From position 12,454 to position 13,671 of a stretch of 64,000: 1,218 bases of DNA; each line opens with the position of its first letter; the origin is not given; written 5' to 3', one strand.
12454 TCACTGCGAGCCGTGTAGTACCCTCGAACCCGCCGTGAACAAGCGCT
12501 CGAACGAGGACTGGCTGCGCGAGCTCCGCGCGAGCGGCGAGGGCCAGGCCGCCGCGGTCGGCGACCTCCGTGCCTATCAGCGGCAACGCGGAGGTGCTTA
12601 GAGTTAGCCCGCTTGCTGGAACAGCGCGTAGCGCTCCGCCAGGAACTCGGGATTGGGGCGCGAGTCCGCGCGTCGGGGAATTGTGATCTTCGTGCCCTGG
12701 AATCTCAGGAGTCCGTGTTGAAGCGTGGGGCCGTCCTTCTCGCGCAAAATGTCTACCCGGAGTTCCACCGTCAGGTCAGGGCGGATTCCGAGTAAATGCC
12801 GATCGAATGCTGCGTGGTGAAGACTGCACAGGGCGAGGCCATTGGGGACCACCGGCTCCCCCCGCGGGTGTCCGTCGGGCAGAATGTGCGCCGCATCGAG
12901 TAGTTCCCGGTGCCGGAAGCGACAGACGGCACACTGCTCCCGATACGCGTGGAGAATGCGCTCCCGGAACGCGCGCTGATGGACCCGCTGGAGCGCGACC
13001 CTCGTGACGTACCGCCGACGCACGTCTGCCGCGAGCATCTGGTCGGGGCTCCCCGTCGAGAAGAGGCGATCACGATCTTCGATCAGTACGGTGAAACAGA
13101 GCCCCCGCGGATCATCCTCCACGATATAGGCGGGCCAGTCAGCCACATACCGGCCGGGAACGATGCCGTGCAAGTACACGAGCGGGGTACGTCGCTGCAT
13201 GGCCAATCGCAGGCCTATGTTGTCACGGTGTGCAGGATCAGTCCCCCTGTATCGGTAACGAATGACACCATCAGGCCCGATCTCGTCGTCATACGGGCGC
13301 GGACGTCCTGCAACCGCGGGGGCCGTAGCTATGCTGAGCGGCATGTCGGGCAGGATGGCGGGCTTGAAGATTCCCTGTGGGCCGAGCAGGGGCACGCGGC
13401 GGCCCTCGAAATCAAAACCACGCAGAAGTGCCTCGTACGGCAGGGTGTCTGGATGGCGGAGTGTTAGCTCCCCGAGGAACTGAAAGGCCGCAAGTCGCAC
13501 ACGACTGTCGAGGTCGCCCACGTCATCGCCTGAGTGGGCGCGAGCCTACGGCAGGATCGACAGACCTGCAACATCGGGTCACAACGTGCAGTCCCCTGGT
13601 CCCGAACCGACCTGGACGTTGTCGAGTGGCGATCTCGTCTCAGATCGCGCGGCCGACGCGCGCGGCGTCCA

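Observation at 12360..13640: Low-GC single-gene island encoding an SRA/YDG-like + HNH nuclease, a candidate type IV modification-dependent restriction enzyme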

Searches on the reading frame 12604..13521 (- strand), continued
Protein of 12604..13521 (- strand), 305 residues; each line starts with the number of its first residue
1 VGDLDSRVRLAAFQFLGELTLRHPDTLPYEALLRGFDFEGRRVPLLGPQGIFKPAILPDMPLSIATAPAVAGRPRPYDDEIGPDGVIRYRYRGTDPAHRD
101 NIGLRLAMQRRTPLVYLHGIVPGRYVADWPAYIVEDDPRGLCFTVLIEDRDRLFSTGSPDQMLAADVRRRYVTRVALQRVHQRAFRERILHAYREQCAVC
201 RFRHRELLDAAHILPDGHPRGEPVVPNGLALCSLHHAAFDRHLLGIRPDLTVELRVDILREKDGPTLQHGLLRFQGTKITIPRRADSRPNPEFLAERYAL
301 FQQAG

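Call 84: get_annotated_region(hit=H6, flank=7000)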
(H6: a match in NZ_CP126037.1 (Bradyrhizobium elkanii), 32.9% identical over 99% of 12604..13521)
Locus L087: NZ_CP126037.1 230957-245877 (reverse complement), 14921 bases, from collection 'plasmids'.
description: Bradyrhizobium elkanii strain S15H-Be plasmid pS15H, complete sequence
organism: Bradyrhizobium elkanii (NCBI taxid 29448)
taxonomy: Bacteria; Pseudomonadota; Alphaproteobacteria; Hyphomicrobiales; Nitrobacteraceae; Bradyrhizobium; Bradyrhizobium elkanii
host: -; source: Glycine max,soybean,root nodule; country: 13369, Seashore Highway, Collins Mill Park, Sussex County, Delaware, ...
typing (MOB-suite, as given by PLSDB): conjugative; relaxase MOBP,MOBP; mating-pair formation MPF_T
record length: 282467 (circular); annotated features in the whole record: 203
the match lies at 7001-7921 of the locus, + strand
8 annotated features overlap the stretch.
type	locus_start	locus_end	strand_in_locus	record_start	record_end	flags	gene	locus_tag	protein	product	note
CDS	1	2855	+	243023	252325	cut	-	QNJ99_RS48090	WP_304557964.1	RNaseH domain-containing protein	-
CDS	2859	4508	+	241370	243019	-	-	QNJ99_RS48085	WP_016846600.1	AAA family ATPase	-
CDS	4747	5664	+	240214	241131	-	-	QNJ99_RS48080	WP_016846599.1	hypothetical protein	-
CDS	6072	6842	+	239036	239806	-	-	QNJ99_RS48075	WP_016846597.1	hypothetical protein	-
CDS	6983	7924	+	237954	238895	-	-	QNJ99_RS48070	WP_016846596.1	HNH endonuclease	-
CDS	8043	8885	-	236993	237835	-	-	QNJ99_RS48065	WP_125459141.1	hypothetical protein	-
CDS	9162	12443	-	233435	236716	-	-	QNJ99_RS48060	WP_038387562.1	UvrD-helicase domain-containing protein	-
CDS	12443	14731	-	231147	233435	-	-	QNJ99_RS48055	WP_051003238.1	PD-(D/E)XK nuclease family protein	-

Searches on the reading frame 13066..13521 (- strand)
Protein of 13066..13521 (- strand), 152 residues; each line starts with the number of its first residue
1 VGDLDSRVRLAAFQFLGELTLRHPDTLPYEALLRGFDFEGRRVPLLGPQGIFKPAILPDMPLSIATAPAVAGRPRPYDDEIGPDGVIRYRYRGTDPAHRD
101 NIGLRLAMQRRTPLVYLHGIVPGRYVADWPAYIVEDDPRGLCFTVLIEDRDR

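Call 31: predict_structure(alignment_id=A2)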
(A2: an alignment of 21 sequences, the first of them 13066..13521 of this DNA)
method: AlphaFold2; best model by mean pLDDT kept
length: 152 residues; sequences in the alignment: 21
mean_pLDDT: 82.6   pTM: 0.75
mean pLDDT of the five models: 82.6, 67.8, 62.5, 54.8, 52.7
residues with pLDDT >= 90: 27; 70-90: 109; 50-70: 14; < 50: 2
segments of 3 or more residues with pLDDT < 50: none
pLDDT, mean of each block of 10 residues (from residue 1): 82 91 89 91 80 79 81 72 80 77 84 86 85 89 82 45
secondary structure, 60 per line:
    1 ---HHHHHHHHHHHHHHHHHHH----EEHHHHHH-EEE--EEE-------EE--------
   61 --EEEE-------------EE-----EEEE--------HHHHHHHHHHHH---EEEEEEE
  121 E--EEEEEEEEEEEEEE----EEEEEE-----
elements in order: H4-22 H29-34 E36-38 E41-43 E63-66 E87-90 H99-110 E114-121 E124-137 E142-147

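Call 33: search_protein_representatives(alignment_id=A2)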
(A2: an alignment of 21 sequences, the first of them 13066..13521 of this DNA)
Query: 21 sequences, 154 profile positions. Proteins with E-value up to 0.001 (for the whole library): 2184; up to 1e-10: 1219; up to 1e-30: 252. The best 150 are listed.
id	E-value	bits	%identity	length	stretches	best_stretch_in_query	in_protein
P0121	9.8e-70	249.4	-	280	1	6-153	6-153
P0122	3.8e-68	244.2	-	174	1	4-153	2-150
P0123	7.8e-68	243.2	-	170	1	4-141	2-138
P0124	1.2e-67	242.6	-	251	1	5-153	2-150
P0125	1.4e-66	239.1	-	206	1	4-152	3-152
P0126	2.1e-65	235.3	-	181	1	4-153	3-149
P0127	2.9e-65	234.9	-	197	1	4-152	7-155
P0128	4.4e-64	231.0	-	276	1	4-152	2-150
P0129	3.3e-63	228.2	-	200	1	5-153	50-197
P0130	4.7e-62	224.4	-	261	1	4-152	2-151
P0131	5.9e-62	224.1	-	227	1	1-151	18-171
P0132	5.6e-59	214.5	-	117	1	34-148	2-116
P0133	6.1e-59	214.3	-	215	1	4-149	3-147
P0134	1.1e-58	213.5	-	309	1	3-153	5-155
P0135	5.5e-58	211.2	-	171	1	7-141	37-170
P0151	6.9e-54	197.9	-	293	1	9-151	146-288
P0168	1.4e-50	187.2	-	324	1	8-152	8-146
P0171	2.8e-50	186.2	-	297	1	7-125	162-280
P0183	1.3e-47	177.6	-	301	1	4-119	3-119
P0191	2.3e-46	173.5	-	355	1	1-116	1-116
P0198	9.9e-46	171.4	-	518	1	1-151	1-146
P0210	1.6e-43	164.2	-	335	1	3-119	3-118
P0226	5.9e-41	155.9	-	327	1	37-152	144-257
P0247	1.8e-38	147.9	-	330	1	6-150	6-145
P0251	4.6e-38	146.5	-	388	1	3-117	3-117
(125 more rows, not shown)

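Call 34: fold_search(model_id=the predicted structure, library=pdb)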
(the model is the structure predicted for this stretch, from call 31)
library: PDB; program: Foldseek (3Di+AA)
matches with E <= 10: 199; with E <= 0.001: 0
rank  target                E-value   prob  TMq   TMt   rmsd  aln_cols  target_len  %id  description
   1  3q0f_A                1.7e-02  0.98  0.45  0.46   6.5       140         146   16  Crystal structure of SUVH5 SRA- methylated CHH DNA complex (released 2011-02-02)
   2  3q0c_A                2.0e-02  0.98  0.44  0.46   6.7       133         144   16  Crystal structure of SUVH5 SRA-fully methylated CG DNA complex in space group P6122 (released 2011-02-02)
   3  3q0d_X                2.2e-02  0.99  0.45  0.48   4.4       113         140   20  Crystal structure of SUVH5 SRA- hemi methylated CG DNA complex (released 2011-02-23)
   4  3q0f_X                2.4e-02  0.98  0.45  0.47   6.8       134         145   17  Crystal structure of SUVH5 SRA- methylated CHH DNA complex (released 2011-02-02)
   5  3q0c_X                2.5e-02  0.99  0.45  0.46   4.4       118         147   17  Crystal structure of SUVH5 SRA-fully methylated CG DNA complex in space group P6122 (released 2011-02-02)
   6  3q0d_A                4.1e-02  0.97  0.39  0.41   4.5       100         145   20  Crystal structure of SUVH5 SRA- hemi methylated CG DNA complex (released 2011-02-23)
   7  6a5m                  5.6e-02  0.92  0.42  0.15   5.5       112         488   19  Crystal structure of Arabidopsis thaliana SUVH6 in complex with SAM, form 2 (released 2018-08-29)
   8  4ygi_A                6.0e-02  0.97  0.45  0.46   4.3       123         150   18  Crystal Structure of SUVH5 SRA bound to fully hydroxymethylated CG DNA (released 2016-02-17)
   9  3q0b_X                6.8e-02  0.96  0.39  0.40   4.3       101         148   19  Crystal structure of SUVH5 SRA- fully methylated CG DNA complex in space group P42212 (released 2011-02-02)
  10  5zmm_F                1.1e-01  0.90  0.42  0.16   5.3       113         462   16  Structure of the Type IV phosphorothioation-dependent restriction endonuclease ScoMcrA (released 2018-09-26)
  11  5zmm_D                1.3e-01  0.87  0.41  0.15   5.4       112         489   16  Structure of the Type IV phosphorothioation-dependent restriction endonuclease ScoMcrA (released 2018-09-26)
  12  5zmm_C                1.6e-01  0.84  0.38  0.13   5.4        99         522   15  Structure of the Type IV phosphorothioation-dependent restriction endonuclease ScoMcrA (released 2018-09-26)
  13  5zmm_A                1.8e-01  0.82  0.42  0.14   5.6       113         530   17  Structure of the Type IV phosphorothioation-dependent restriction endonuclease ScoMcrA (released 2018-09-26)
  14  5zmm_B                2.1e-01  0.85  0.43  0.14   5.6       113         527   15  Structure of the Type IV phosphorothioation-dependent restriction endonuclease ScoMcrA (released 2018-09-26)
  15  5zmn_A                2.1e-01  0.75  0.41  0.21   6.7       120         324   15  Sulfur binding domain and SRA domain of ScoMcrA complexed with phosphorothioated DNA (released 2018-09-26)
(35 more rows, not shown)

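Call 68: search_protein_families(library=pfam, proteins=[P0198, P0251, P0191, P0210, P0247, P0226, P0151, P0171, P0168, P0183], max_evalue=0.001)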
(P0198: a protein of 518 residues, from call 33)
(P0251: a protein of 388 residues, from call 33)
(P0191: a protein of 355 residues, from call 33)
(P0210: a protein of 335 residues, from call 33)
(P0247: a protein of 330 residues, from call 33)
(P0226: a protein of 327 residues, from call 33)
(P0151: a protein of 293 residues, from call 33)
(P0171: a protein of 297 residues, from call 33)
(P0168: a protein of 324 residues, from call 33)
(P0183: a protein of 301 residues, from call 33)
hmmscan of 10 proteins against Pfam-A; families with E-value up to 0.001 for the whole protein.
P0198 (518 aa): 1 family
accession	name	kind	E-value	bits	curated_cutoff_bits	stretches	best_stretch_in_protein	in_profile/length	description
PF13391.12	HNH_2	-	1.6e-09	37.9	21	1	192-242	1-66/66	HNH endonuclease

P0251 (388 aa): 1 family
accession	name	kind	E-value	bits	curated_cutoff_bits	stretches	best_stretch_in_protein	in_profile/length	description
PF13189.12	Cytidylate_kin2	-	1.5e-33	116.9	28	1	177-370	1-175/176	Cytidylate kinase-like family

P0191 (355 aa): 0 families

P0210 (335 aa): 0 families

P0247 (330 aa): 1 family
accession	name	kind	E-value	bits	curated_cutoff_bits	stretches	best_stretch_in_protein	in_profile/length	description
PF13391.12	HNH_2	-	0.00028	21.1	21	1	197-270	1-65/66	HNH endonuclease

P0226 (327 aa): 0 families

P0151 (293 aa): 1 family
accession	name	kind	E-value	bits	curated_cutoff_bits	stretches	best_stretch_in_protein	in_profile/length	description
PF07235.16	DUF1427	-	0.00067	20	27.1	0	14-39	26-51/84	Protein of unknown function (DUF1427)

P0171 (297 aa): 1 family
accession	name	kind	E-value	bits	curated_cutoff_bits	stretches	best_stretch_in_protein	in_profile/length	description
PF13391.12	HNH_2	-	2.2e-09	37.4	21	1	54-100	1-63/66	HNH endonuclease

P0168 (324 aa): 0 families

P0183 (301 aa): 0 families

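Call 80: fold_search(model_id=the predicted structure, library=viral)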
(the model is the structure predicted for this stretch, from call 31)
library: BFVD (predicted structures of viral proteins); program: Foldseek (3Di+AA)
matches with E <= 10: 322; with E <= 0.001: 0
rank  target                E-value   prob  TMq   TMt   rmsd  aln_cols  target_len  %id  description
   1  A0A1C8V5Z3            8.6e-02  0.72  0.40  0.26   6.6       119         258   15  ScoMcrA-like SRA domain-containing protein [Haloarcula hispanica pleomorphic virus 3]
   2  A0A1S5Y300            2.0e-01  0.38  0.30  0.34   9.8       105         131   17  Uncharacterized protein [uncultured archaeal virus]
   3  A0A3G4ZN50            3.8e-01  0.05  0.18  0.18  15.1       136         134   12  Uncharacterized protein [Terrestrivirus sp.]
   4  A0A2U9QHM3            4.5e-01  0.05  0.14  0.04  13.3       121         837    7  Uncharacterized protein [Sea otter poxvirus]
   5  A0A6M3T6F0            5.5e-01  0.25  0.23  0.29   5.9        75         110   15  (no name in the UniProt tables at hand)
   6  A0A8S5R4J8            7.4e-01  0.12  0.23  0.26   7.7        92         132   11  Uncharacterized protein [Siphoviridae sp. ctEkS11]
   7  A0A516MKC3            7.4e-01  0.03  0.12  0.16  11.6        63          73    8  (no name in the UniProt tables at hand)
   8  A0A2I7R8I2            9.0e-01  0.09  0.24  0.23   9.6       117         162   11  (no name in the UniProt tables at hand)
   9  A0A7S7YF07            9.5e-01  0.04  0.09  0.04  11.5        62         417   19  Uncharacterized protein [Medusavirus stheno T3]
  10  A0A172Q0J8            1.0e+00  0.11  0.20  0.15   5.9        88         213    6  Uncharacterized protein [Acinetobacter phage vB_AbaM_ME3]
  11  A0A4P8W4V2            1.0e+00  0.06  0.19  0.21  12.8        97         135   16  (no name in the UniProt tables at hand)
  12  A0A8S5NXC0            1.1e+00  0.08  0.19  0.21  10.4        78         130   15  Uncharacterized protein [Microviridae sp. ctX0F7]
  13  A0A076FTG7            1.1e+00  0.08  0.26  0.11  17.2       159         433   11  Fiber 2 [Lizard adenovirus 2]
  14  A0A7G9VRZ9            1.2e+00  0.06  0.20  0.16  13.6       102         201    9  Dit-like phage tail protein N-terminal domain-containing protein [Rheinheimera phage vB_RspM_barba_12-9E]
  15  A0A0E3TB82            1.2e+00  0.04  0.13  0.21   9.5        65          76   14  Uncharacterized protein [Enterococcus phage EFLK1]
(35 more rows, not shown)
